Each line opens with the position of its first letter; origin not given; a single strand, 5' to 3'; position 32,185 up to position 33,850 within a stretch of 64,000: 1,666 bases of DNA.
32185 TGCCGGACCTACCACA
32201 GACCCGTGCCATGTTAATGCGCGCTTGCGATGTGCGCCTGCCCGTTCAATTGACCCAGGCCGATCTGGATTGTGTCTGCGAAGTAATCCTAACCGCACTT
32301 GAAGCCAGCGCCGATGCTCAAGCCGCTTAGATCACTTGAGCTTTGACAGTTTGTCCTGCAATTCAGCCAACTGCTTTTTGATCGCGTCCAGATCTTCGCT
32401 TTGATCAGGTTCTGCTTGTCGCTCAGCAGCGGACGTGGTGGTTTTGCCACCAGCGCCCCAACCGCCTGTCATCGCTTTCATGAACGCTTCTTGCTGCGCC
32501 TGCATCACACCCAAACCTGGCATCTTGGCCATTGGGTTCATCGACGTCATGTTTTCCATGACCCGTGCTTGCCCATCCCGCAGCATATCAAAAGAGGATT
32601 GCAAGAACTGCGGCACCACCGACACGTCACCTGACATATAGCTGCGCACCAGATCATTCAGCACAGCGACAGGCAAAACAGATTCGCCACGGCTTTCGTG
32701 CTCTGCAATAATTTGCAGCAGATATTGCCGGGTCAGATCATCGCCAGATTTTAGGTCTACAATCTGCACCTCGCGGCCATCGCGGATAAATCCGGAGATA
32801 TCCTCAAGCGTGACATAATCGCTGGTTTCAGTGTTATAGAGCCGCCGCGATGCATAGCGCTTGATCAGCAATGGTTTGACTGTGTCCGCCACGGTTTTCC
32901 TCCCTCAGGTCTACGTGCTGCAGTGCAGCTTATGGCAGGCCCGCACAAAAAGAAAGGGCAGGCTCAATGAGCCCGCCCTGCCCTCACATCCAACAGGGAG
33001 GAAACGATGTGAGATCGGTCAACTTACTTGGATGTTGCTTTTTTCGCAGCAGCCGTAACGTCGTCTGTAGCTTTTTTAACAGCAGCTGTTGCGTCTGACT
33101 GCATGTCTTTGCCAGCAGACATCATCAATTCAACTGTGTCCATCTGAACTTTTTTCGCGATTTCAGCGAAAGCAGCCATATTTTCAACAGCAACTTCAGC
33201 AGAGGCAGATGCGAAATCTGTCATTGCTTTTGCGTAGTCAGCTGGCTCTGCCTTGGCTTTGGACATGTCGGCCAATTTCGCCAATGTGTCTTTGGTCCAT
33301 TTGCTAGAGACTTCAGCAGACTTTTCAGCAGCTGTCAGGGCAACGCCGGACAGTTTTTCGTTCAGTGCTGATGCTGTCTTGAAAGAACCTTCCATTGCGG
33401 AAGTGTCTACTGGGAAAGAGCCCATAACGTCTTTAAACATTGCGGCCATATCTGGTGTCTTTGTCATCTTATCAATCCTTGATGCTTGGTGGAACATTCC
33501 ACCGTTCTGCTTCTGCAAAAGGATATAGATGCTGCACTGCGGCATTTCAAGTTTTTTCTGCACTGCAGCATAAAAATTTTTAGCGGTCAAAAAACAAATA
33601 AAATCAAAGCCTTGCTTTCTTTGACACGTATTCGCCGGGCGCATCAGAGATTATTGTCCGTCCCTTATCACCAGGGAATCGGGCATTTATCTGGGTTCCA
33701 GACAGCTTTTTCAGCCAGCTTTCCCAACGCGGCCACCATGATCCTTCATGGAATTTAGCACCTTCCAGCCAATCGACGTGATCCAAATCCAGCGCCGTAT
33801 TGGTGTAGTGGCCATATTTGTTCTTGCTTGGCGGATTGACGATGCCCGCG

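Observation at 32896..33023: phaP 3' UTR RNA whose anti-SD loop is perfectly complementary to the RBS of the adjacent repressor phaR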

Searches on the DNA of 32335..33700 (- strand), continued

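Call 39: search_with_rna_model(model_id=R1, sources=[window, L009, L011, L013, L014, L015, L019, L022, L024, L025, L028, L029, L032, L036, L037, L038, L039, L040, L041, L042, L043, L044, L045, L046, L047, L048, L049, L050, L051, L052, L053, L055, L056, L058, L060, L061, L062, L063, L064, L065, L066, L067, L069, L070, L071, L072, L073, L074, L076, L077, L078, L080, L081, L083, L085, L086, L087, L088], max_evalue=0.000001, make_alignment=true)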
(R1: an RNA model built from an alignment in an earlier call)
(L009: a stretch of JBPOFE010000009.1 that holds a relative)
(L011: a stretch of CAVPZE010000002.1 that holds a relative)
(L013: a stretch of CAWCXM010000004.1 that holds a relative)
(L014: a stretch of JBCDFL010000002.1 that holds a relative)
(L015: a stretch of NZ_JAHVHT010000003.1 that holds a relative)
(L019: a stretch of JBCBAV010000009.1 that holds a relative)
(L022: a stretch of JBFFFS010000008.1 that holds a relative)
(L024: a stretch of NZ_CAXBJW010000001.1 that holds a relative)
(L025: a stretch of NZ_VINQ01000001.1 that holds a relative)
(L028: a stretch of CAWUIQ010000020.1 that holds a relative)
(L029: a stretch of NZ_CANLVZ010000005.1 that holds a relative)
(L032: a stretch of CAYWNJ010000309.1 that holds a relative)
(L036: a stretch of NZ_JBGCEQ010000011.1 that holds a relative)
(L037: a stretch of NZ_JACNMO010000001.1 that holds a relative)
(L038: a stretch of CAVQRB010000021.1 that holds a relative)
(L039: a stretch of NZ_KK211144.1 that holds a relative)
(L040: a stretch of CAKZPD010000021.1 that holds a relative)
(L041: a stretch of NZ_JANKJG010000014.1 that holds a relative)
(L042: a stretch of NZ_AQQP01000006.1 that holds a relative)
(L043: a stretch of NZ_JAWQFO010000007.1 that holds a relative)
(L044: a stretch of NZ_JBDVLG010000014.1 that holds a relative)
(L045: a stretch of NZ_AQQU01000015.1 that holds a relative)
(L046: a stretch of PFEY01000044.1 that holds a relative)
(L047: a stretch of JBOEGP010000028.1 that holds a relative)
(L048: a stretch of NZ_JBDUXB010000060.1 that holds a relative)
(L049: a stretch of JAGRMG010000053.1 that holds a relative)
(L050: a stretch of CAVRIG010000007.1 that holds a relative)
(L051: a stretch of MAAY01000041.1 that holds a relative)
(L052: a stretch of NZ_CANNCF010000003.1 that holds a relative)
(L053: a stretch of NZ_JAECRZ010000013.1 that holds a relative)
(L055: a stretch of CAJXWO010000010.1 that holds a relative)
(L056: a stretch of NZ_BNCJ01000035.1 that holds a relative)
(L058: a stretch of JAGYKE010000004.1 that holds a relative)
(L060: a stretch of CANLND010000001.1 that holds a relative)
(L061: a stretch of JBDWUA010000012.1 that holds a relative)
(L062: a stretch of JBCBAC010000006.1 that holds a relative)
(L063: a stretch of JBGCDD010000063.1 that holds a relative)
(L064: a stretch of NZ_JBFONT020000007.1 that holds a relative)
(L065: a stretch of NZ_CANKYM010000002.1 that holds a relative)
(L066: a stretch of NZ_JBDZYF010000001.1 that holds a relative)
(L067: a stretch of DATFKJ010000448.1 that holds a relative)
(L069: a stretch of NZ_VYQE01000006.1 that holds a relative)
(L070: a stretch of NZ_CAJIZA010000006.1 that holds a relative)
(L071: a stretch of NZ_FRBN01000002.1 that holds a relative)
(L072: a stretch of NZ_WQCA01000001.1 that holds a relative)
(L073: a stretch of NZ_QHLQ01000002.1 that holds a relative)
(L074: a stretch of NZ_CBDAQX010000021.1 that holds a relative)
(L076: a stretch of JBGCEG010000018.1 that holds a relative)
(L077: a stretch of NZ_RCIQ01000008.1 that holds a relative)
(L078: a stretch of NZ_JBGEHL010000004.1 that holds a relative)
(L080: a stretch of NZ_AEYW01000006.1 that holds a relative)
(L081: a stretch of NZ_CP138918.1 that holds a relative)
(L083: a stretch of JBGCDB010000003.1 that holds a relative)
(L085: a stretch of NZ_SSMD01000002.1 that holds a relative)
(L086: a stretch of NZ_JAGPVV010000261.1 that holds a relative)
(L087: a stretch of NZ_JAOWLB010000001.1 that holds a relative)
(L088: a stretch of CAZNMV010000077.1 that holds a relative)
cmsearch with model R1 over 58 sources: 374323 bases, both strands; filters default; matches with E-value up to 0.000001: 49.
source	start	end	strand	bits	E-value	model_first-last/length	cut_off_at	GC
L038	2371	2453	+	82.9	7.8e-19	1-82/82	no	0.54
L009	2374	2453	+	77.8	1.7e-17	1-82/82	no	0.51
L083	2369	2452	+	74.8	9.7e-17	1-82/82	no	0.48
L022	624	708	+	73.9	1.7e-16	1-82/82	no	0.45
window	32942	33021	-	73.8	1.8e-16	1-82/82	no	0.56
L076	2372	2454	+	73.1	2.8e-16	1-82/82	no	0.48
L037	2356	2438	+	73.1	2.8e-16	1-82/82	no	0.51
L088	2269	2352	+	72.2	4.7e-16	1-82/82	no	0.57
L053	2371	2450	+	71.6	6.8e-16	1-82/82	no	0.57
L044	2369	2454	+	71.4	7.3e-16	1-82/82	no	0.47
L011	2371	2451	+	71.3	7.7e-16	1-82/82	no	0.58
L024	2273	2357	+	70.9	1e-15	1-82/82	no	0.53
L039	2274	2358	+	69.4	2.4e-15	1-82/82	no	0.54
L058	2271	2354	+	68.3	4.6e-15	1-82/82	no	0.58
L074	2371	2450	+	67.9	6e-15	1-82/82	no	0.56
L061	2210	2293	+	67.8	6.4e-15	1-82/82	no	0.49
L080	2356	2435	+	67.8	6.5e-15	1-82/82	no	0.54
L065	2370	2454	+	67.4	7.9e-15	1-82/82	no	0.49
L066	2370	2450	+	65.7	2.2e-14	1-82/82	no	0.53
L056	508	586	+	62.6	1.4e-13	1-82/82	no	0.66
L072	2356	2435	+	62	2e-13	1-82/82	no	0.6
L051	1314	1396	+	61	3.6e-13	1-82/82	no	0.59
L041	2293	2378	+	60.1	6.2e-13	1-82/82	no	0.53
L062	2369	2452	+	59.8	7.3e-13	1-82/82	no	0.52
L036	2372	2454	+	59.6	8.4e-13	1-82/82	no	0.52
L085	2370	2452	+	58.8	1.3e-12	1-82/82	no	0.54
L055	2376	2453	+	57.8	2.4e-12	1-82/82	no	0.64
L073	1312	1394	+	54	2.3e-11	1-82/82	no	0.53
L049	1531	1611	+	53.6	3e-11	1-82/82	no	0.65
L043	2351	2434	+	53.3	3.6e-11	1-82/82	no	0.69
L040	2367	2449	+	52.1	7.3e-11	1-82/82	no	0.52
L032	795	876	+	52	7.7e-11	1-82/82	no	0.54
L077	2335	2422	+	52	7.9e-11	1-82/82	no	0.62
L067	2362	2449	+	51.3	1.2e-10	1-82/82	no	0.5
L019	667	754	+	50.5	1.9e-10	1-82/82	no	0.57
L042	2379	2455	+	50.3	2.1e-10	1-82/82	no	0.52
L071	2369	2450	+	48.6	5.7e-10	1-82/82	no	0.6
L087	2361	2444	+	48.5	6.1e-10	1-82/82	no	0.61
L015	410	493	+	48.5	6.2e-10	1-82/82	no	0.54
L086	2367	2450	+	47.7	9.9e-10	1-82/82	no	0.6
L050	2332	2413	+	47.2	1.3e-09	1-82/82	no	0.54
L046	2369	2449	+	44.2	8.1e-09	1-82/82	no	0.62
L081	2374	2452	+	43.9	9.5e-09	1-82/82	no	0.54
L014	2321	2406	+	43.3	1.4e-08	1-82/82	no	0.62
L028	2266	2349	+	42.5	2.1e-08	1-82/82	no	0.6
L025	2356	2449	+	41.7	3.5e-08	1-82/82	no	0.56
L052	418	501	+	41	5.3e-08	1-82/82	no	0.62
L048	653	739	+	38.3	2.7e-07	1-82/82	no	0.56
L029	408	493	+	36.9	6.3e-07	1-82/82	no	0.55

Alignment A4: 49 matches aligned to the model, 113 columns, each read 5' to 3' on its own strand. Consensus structure (alignment columns), stored with it:
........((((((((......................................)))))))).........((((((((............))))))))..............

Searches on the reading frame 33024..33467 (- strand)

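Call 60: search_protein_families(library=pfam, proteins=[window:33024-33467:-])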
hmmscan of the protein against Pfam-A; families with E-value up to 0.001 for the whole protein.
window:33024-33467:- (147 aa): 1 family
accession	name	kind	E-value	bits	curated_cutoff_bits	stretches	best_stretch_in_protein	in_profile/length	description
PF09361.15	Phasin_2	-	5.1e-06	27.1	24.9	1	23-115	5-96/100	Phasin protein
